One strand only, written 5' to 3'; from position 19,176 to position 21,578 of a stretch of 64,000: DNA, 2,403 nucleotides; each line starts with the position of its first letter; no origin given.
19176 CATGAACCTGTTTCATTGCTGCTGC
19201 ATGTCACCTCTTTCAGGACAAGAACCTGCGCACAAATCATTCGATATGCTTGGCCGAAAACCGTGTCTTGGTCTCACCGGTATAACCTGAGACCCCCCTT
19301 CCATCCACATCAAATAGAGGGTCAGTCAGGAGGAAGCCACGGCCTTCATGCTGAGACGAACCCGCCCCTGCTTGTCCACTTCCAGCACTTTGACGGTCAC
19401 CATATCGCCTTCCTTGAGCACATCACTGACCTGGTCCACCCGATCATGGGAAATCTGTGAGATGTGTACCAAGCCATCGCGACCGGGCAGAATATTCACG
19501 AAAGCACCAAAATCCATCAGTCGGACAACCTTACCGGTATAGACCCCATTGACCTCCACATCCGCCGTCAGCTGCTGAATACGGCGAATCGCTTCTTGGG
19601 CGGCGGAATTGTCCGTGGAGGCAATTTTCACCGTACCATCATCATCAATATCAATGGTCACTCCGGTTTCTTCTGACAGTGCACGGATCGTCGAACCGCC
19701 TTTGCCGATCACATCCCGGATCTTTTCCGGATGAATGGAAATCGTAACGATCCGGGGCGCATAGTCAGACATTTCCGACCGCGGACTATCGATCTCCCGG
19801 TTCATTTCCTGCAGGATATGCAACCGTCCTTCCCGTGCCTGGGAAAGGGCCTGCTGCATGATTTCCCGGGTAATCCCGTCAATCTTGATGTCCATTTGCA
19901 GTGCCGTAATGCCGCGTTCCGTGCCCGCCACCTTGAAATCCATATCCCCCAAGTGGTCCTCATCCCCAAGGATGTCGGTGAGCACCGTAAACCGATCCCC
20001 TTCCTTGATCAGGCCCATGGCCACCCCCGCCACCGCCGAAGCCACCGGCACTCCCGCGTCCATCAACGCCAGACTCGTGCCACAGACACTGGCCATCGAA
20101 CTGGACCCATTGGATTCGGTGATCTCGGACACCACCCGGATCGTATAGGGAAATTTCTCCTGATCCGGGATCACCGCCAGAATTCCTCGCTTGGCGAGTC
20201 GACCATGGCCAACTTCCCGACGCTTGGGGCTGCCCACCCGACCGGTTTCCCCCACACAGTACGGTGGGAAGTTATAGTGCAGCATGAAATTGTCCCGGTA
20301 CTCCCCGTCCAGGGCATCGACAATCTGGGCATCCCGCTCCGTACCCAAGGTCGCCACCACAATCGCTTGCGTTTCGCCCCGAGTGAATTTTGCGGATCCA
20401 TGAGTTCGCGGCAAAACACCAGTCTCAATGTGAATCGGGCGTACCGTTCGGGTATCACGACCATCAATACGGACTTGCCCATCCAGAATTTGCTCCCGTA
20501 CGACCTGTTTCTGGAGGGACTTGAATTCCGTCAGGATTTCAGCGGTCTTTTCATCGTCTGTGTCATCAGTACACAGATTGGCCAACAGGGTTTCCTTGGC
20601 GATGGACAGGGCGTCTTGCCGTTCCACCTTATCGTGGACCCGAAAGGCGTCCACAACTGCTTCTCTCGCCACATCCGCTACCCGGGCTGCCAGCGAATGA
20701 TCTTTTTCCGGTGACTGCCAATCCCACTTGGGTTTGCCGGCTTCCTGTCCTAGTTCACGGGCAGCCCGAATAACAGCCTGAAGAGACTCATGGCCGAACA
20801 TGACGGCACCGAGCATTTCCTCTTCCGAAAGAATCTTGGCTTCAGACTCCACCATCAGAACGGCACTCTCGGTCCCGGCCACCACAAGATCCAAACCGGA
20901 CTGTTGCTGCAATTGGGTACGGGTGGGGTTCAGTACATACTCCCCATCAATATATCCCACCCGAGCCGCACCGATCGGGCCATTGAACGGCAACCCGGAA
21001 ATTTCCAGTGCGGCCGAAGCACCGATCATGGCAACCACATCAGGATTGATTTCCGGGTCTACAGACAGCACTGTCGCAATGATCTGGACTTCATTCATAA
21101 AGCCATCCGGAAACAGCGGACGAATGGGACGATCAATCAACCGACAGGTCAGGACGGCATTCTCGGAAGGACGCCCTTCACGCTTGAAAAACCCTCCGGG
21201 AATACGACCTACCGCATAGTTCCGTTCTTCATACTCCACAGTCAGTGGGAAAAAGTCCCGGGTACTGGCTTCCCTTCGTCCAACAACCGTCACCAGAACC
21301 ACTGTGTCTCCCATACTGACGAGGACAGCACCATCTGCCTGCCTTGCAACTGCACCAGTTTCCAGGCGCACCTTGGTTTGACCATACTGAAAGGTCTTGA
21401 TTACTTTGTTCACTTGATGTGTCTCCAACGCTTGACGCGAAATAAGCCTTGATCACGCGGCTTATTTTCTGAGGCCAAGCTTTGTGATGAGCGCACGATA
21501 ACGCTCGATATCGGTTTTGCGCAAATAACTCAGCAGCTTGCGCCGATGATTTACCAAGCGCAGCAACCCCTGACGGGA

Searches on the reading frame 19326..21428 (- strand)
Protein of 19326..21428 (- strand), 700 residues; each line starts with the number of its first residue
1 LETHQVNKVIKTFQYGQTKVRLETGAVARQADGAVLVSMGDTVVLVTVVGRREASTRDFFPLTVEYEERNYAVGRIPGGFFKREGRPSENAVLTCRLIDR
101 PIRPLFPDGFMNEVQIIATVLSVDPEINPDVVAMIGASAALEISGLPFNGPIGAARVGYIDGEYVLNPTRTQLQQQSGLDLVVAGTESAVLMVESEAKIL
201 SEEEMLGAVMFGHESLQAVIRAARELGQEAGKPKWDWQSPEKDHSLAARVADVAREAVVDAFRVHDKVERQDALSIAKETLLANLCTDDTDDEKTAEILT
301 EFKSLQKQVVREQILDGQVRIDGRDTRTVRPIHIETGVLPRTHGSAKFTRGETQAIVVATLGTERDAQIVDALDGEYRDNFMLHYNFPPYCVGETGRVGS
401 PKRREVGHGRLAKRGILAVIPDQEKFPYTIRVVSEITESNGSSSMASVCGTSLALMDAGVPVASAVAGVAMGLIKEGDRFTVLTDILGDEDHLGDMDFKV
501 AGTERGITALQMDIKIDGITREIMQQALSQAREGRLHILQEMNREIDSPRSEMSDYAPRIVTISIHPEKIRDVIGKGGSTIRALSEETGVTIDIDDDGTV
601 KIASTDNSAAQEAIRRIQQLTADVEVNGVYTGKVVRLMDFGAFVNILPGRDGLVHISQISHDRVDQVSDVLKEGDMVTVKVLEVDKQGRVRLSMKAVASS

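Call 34: search_protein_families(library=pfam, proteins=[window:19326-21428:-], max_evalue=0.00001)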
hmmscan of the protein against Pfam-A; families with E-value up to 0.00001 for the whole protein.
window:19326-21428:- (700 aa): 5 families
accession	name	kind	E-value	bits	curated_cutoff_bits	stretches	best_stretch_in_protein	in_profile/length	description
PF01138.27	RNase_PH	-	2e-65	219.5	25.5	2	19-147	4-130/130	3' exoribonuclease family, domain 1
PF03725.20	RNase_PH_C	-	5.8e-24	84.3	20.8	2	150-214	1-66/67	3' exoribonuclease family, domain 2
PF00575.29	S1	-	4e-20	72.4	22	1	624-695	2-74/74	S1 RNA binding domain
PF03726.19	PNPase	-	1.3e-18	67.7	24.6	1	246-325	2-81/81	Polyribonucleotide nucleotidyltransferase, RNA binding domain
PF00013.35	KH_1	-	7.1e-13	48.6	21.5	1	561-619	2-66/66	KH domain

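Call 43: find_homologous_proteins(query=window:19326-21428:-, max_evalue=1e-100)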
Query window:19326-21428:- (700 aa): 8000 proteins with E <= 1e-100 among 8000 candidates; the best 120 are listed.
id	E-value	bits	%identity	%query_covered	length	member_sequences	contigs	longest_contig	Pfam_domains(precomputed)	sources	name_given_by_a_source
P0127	0.0e+0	1515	100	99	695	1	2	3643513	PF00013.36,PF03725.21,PF00575.30,PF03726.20,PF01138.28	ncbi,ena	-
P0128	0.0e+0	1328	87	99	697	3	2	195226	PF00013.36,PF03725.21,PF00575.30,PF03726.20,PF01138.28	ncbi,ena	-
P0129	0.0e+0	1327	87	99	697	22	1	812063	PF00013.36,PF03725.21,PF00575.30,PF03726.20,PF01138.28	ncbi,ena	-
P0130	0.0e+0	1324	86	99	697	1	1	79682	PF00013.36,PF03725.21,PF00575.30,PF03726.20,PF01138.28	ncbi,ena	-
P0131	0.0e+0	1315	86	99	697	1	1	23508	PF00013.36,PF03725.21,PF00575.30,PF03726.20,PF01138.28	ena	-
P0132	0.0e+0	1314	86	99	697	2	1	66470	PF00013.36,PF03725.21,PF00575.30,PF03726.20,PF01138.28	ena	-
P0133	0.0e+0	1313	85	99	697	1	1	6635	PF00013.36,PF03725.21,PF00575.30,PF03726.20,PF01138.28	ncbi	-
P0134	0.0e+0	1303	86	99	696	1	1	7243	PF00013.36,PF03725.21,PF00575.30,PF03726.20,PF01138.28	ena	-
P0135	0.0e+0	1300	86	99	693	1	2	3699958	PF00013.36,PF03725.21,PF00575.30,PF03726.20,PF01138.28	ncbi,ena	-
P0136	0.0e+0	1297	85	99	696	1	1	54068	PF00013.36,PF03725.21,PF00575.30,PF03726.20,PF01138.28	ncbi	-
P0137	0.0e+0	1257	81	99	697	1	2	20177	PF00013.36,PF03725.21,PF00575.30,PF03726.20,PF01138.28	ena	-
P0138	0.0e+0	1253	81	99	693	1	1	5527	PF00013.36,PF03725.21,PF00575.30,PF03726.20,PF01138.28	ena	-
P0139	0.0e+0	1253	81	99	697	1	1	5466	PF00013.36,PF03725.21,PF00575.30,PF03726.20,PF01138.28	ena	-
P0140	0.0e+0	1251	81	99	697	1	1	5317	PF00013.36,PF03725.21,PF00575.30,PF03726.20,PF01138.28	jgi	-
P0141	0.0e+0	1251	81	99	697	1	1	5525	PF00013.36,PF03725.21,PF00575.30,PF03726.20,PF01138.28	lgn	-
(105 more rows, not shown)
